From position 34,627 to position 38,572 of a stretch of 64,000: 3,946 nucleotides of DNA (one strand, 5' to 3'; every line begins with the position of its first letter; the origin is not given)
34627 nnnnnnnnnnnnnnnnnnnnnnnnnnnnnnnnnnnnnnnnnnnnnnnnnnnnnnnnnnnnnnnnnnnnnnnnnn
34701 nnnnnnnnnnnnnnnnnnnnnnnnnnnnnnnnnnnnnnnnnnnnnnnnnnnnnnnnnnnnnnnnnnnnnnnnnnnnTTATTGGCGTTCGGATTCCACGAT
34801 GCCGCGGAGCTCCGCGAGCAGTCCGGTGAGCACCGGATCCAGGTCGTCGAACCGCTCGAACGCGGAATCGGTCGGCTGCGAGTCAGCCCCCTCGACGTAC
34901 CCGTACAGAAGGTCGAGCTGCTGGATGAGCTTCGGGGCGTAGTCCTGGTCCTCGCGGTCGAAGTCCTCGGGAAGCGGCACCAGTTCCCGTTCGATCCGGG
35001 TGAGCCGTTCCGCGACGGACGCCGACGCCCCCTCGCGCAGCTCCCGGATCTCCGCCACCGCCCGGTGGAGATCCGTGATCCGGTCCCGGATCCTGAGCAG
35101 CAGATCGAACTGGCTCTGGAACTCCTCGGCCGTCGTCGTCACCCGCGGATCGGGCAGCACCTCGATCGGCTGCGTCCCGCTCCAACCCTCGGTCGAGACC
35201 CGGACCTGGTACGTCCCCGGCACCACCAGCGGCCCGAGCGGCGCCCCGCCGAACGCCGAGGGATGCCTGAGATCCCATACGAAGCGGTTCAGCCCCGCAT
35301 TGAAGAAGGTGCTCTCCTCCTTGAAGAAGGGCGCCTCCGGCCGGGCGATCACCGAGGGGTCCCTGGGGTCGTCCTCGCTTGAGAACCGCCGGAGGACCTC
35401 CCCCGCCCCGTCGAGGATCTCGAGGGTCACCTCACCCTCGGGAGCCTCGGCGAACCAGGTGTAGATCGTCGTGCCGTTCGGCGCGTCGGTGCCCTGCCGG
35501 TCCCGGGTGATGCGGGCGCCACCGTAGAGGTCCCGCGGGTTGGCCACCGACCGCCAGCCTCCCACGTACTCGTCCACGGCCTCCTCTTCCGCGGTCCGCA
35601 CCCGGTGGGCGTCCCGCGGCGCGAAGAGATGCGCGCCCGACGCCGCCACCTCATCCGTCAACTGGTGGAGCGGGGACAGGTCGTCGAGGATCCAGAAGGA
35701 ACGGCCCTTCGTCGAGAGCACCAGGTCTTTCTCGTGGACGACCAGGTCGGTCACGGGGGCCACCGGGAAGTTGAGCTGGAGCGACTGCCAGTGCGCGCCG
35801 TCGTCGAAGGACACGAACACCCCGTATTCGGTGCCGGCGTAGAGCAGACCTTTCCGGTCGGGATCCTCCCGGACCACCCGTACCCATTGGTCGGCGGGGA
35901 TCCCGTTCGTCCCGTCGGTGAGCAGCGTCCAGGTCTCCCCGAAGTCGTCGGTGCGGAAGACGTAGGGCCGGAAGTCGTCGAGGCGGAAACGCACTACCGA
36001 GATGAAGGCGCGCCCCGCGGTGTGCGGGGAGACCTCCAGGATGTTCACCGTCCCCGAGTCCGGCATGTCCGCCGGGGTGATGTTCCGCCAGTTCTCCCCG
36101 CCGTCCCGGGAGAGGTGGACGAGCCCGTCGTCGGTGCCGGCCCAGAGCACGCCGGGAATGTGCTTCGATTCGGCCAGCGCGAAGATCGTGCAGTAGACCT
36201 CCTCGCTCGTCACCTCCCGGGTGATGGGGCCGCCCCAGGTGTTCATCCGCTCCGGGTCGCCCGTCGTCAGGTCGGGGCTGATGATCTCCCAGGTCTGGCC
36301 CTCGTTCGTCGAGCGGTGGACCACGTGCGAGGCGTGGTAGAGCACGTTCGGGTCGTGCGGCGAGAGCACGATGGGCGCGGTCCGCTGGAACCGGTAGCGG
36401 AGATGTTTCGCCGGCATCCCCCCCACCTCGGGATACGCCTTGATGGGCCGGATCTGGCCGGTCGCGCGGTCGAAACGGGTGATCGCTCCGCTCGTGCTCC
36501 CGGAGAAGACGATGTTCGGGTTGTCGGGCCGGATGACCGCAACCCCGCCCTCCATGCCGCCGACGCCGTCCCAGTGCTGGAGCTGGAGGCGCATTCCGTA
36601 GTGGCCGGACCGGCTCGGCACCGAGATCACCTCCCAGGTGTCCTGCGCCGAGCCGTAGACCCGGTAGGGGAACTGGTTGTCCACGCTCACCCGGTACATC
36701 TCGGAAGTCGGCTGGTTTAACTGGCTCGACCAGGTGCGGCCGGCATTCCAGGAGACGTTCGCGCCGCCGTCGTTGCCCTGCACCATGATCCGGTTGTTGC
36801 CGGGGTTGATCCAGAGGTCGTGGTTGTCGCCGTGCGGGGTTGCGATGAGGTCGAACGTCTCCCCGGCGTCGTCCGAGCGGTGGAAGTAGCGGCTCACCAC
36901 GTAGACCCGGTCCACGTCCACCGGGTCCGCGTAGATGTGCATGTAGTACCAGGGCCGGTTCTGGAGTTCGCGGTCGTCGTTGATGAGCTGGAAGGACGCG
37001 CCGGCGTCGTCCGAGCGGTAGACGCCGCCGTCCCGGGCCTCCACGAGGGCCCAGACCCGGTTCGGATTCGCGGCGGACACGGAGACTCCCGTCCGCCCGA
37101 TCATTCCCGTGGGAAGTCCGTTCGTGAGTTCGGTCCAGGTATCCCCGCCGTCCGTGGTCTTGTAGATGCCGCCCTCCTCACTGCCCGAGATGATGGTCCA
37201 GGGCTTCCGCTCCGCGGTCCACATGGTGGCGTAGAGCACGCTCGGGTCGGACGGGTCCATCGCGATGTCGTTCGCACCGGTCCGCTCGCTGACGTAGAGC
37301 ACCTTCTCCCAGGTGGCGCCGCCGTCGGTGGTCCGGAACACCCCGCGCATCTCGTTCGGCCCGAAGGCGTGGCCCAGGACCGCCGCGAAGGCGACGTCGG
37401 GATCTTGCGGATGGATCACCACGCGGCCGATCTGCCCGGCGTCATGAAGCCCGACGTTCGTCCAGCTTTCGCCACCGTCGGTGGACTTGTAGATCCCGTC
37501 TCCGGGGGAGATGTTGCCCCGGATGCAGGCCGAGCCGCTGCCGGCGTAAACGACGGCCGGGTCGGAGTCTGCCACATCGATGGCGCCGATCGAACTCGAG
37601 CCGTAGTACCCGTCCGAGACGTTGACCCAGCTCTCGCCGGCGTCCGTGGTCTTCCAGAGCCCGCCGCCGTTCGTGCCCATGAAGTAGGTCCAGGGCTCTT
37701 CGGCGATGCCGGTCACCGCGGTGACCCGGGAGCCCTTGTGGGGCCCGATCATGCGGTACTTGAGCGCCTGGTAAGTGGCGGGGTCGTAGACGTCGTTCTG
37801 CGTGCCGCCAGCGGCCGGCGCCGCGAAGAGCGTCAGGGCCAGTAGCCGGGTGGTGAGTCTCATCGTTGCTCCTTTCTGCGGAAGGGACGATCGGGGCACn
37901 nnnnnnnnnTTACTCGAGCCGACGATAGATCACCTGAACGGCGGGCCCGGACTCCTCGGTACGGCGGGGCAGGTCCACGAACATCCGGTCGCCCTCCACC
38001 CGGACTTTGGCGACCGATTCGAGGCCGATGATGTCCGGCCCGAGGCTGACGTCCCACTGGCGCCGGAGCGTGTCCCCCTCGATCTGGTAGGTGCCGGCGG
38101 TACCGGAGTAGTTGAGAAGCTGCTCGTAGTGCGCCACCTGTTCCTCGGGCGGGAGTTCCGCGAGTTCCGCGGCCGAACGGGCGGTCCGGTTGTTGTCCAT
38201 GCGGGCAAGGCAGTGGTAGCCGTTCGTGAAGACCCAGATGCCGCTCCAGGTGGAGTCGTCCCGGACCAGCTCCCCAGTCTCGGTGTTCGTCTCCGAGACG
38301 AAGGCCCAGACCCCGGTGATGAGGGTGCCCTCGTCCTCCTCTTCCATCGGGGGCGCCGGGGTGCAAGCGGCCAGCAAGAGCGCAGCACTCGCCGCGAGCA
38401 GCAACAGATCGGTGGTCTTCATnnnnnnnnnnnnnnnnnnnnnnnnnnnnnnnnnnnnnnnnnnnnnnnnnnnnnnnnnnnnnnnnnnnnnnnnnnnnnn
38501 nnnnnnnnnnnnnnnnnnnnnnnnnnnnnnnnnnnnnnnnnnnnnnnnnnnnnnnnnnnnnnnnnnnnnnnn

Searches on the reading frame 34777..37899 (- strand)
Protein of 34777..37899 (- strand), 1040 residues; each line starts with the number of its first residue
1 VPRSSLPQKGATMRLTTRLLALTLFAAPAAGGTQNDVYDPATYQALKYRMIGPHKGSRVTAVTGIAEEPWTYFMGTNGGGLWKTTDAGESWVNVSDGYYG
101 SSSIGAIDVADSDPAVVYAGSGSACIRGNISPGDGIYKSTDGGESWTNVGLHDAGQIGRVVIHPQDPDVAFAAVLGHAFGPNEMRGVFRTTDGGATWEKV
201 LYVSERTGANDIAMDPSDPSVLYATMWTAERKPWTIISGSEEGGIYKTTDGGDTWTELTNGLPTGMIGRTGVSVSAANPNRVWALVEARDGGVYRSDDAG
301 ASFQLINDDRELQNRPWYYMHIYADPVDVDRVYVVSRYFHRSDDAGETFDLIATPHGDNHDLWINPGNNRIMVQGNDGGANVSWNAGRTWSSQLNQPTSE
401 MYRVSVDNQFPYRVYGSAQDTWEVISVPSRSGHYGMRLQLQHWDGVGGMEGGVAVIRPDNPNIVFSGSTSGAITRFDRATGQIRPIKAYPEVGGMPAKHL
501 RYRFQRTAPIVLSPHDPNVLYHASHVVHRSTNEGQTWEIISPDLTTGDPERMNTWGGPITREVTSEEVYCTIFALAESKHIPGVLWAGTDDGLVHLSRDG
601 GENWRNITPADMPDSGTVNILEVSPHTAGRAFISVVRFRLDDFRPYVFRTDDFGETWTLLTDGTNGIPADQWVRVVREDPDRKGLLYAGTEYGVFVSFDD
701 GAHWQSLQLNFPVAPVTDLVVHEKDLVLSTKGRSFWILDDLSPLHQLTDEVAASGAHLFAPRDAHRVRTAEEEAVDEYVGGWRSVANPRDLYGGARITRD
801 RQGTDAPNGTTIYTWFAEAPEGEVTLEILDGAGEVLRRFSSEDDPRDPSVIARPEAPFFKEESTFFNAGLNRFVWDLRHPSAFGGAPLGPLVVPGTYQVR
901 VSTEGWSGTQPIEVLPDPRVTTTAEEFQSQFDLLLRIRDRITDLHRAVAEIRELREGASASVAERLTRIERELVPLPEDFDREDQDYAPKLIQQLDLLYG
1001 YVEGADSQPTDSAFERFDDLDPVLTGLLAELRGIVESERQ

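Call 4: search_protein_families(library=pfam, proteins=[window:34777-37899:-], max_evalue=0.01)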
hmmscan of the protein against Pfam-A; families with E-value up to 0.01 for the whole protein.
window:34777-37899:- (1040 aa): 3 families
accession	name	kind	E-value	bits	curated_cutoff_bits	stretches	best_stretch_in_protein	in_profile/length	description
PF15902.12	Sortilin-Vps10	-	2.7e-28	99.4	33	4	136-261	3-115/446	Sortilin, neurotensin receptor 3,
PF02012.26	BNR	-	2.5e-12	45.3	27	0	188-199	1-12/12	BNR/Asp-box repeat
PF13088.12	BNR_2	-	1.1e-05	25.4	31.4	0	526-661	83-202/277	BNR repeat-like domain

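Call 5: search_protein_families(library=ncbifam, proteins=[window:34777-37899:-], max_evalue=0.01)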
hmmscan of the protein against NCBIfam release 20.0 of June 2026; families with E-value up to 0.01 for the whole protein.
window:34777-37899:- (1040 aa): 3 families
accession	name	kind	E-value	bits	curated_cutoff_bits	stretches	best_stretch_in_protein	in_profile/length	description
NF045728.1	glycosyl_F510_1955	equivalog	6.9e-40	136.9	175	5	78-200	71-173/246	F510_1955 family glycosylhydrolase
NF047818.1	LIC11996_lipo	equivalog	3.8e-08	32.9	350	0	607-662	304-359/422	LIC11996 family lipoprotein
NF010237.0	PRK13684.1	equivalog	0.00053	19.1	326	0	136-260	68-169/334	photosynthesis system II assembly factor Ycf48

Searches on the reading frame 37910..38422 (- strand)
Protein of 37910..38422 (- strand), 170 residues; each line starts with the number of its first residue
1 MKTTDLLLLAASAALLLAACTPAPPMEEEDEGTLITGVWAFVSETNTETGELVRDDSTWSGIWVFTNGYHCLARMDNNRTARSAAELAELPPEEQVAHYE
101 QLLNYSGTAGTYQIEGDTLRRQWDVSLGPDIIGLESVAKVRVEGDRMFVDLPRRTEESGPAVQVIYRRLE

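Call 4: search_protein_families(library=pfam, proteins=[window:37910-38422:-], max_evalue=0.01)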
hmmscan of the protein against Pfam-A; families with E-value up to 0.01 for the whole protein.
window:37910-38422:- (170 aa): 1 family
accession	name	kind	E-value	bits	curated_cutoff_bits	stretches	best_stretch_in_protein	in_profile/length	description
PF13924.12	Lipocalin_5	-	1.1e-05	25.8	25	1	37-155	2-123/142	Lipocalin-like domain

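Call 5: search_protein_families(library=ncbifam, proteins=[window:37910-38422:-], max_evalue=0.01)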
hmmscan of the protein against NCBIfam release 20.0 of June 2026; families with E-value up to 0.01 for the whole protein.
window:37910-38422:- (170 aa): 0 families
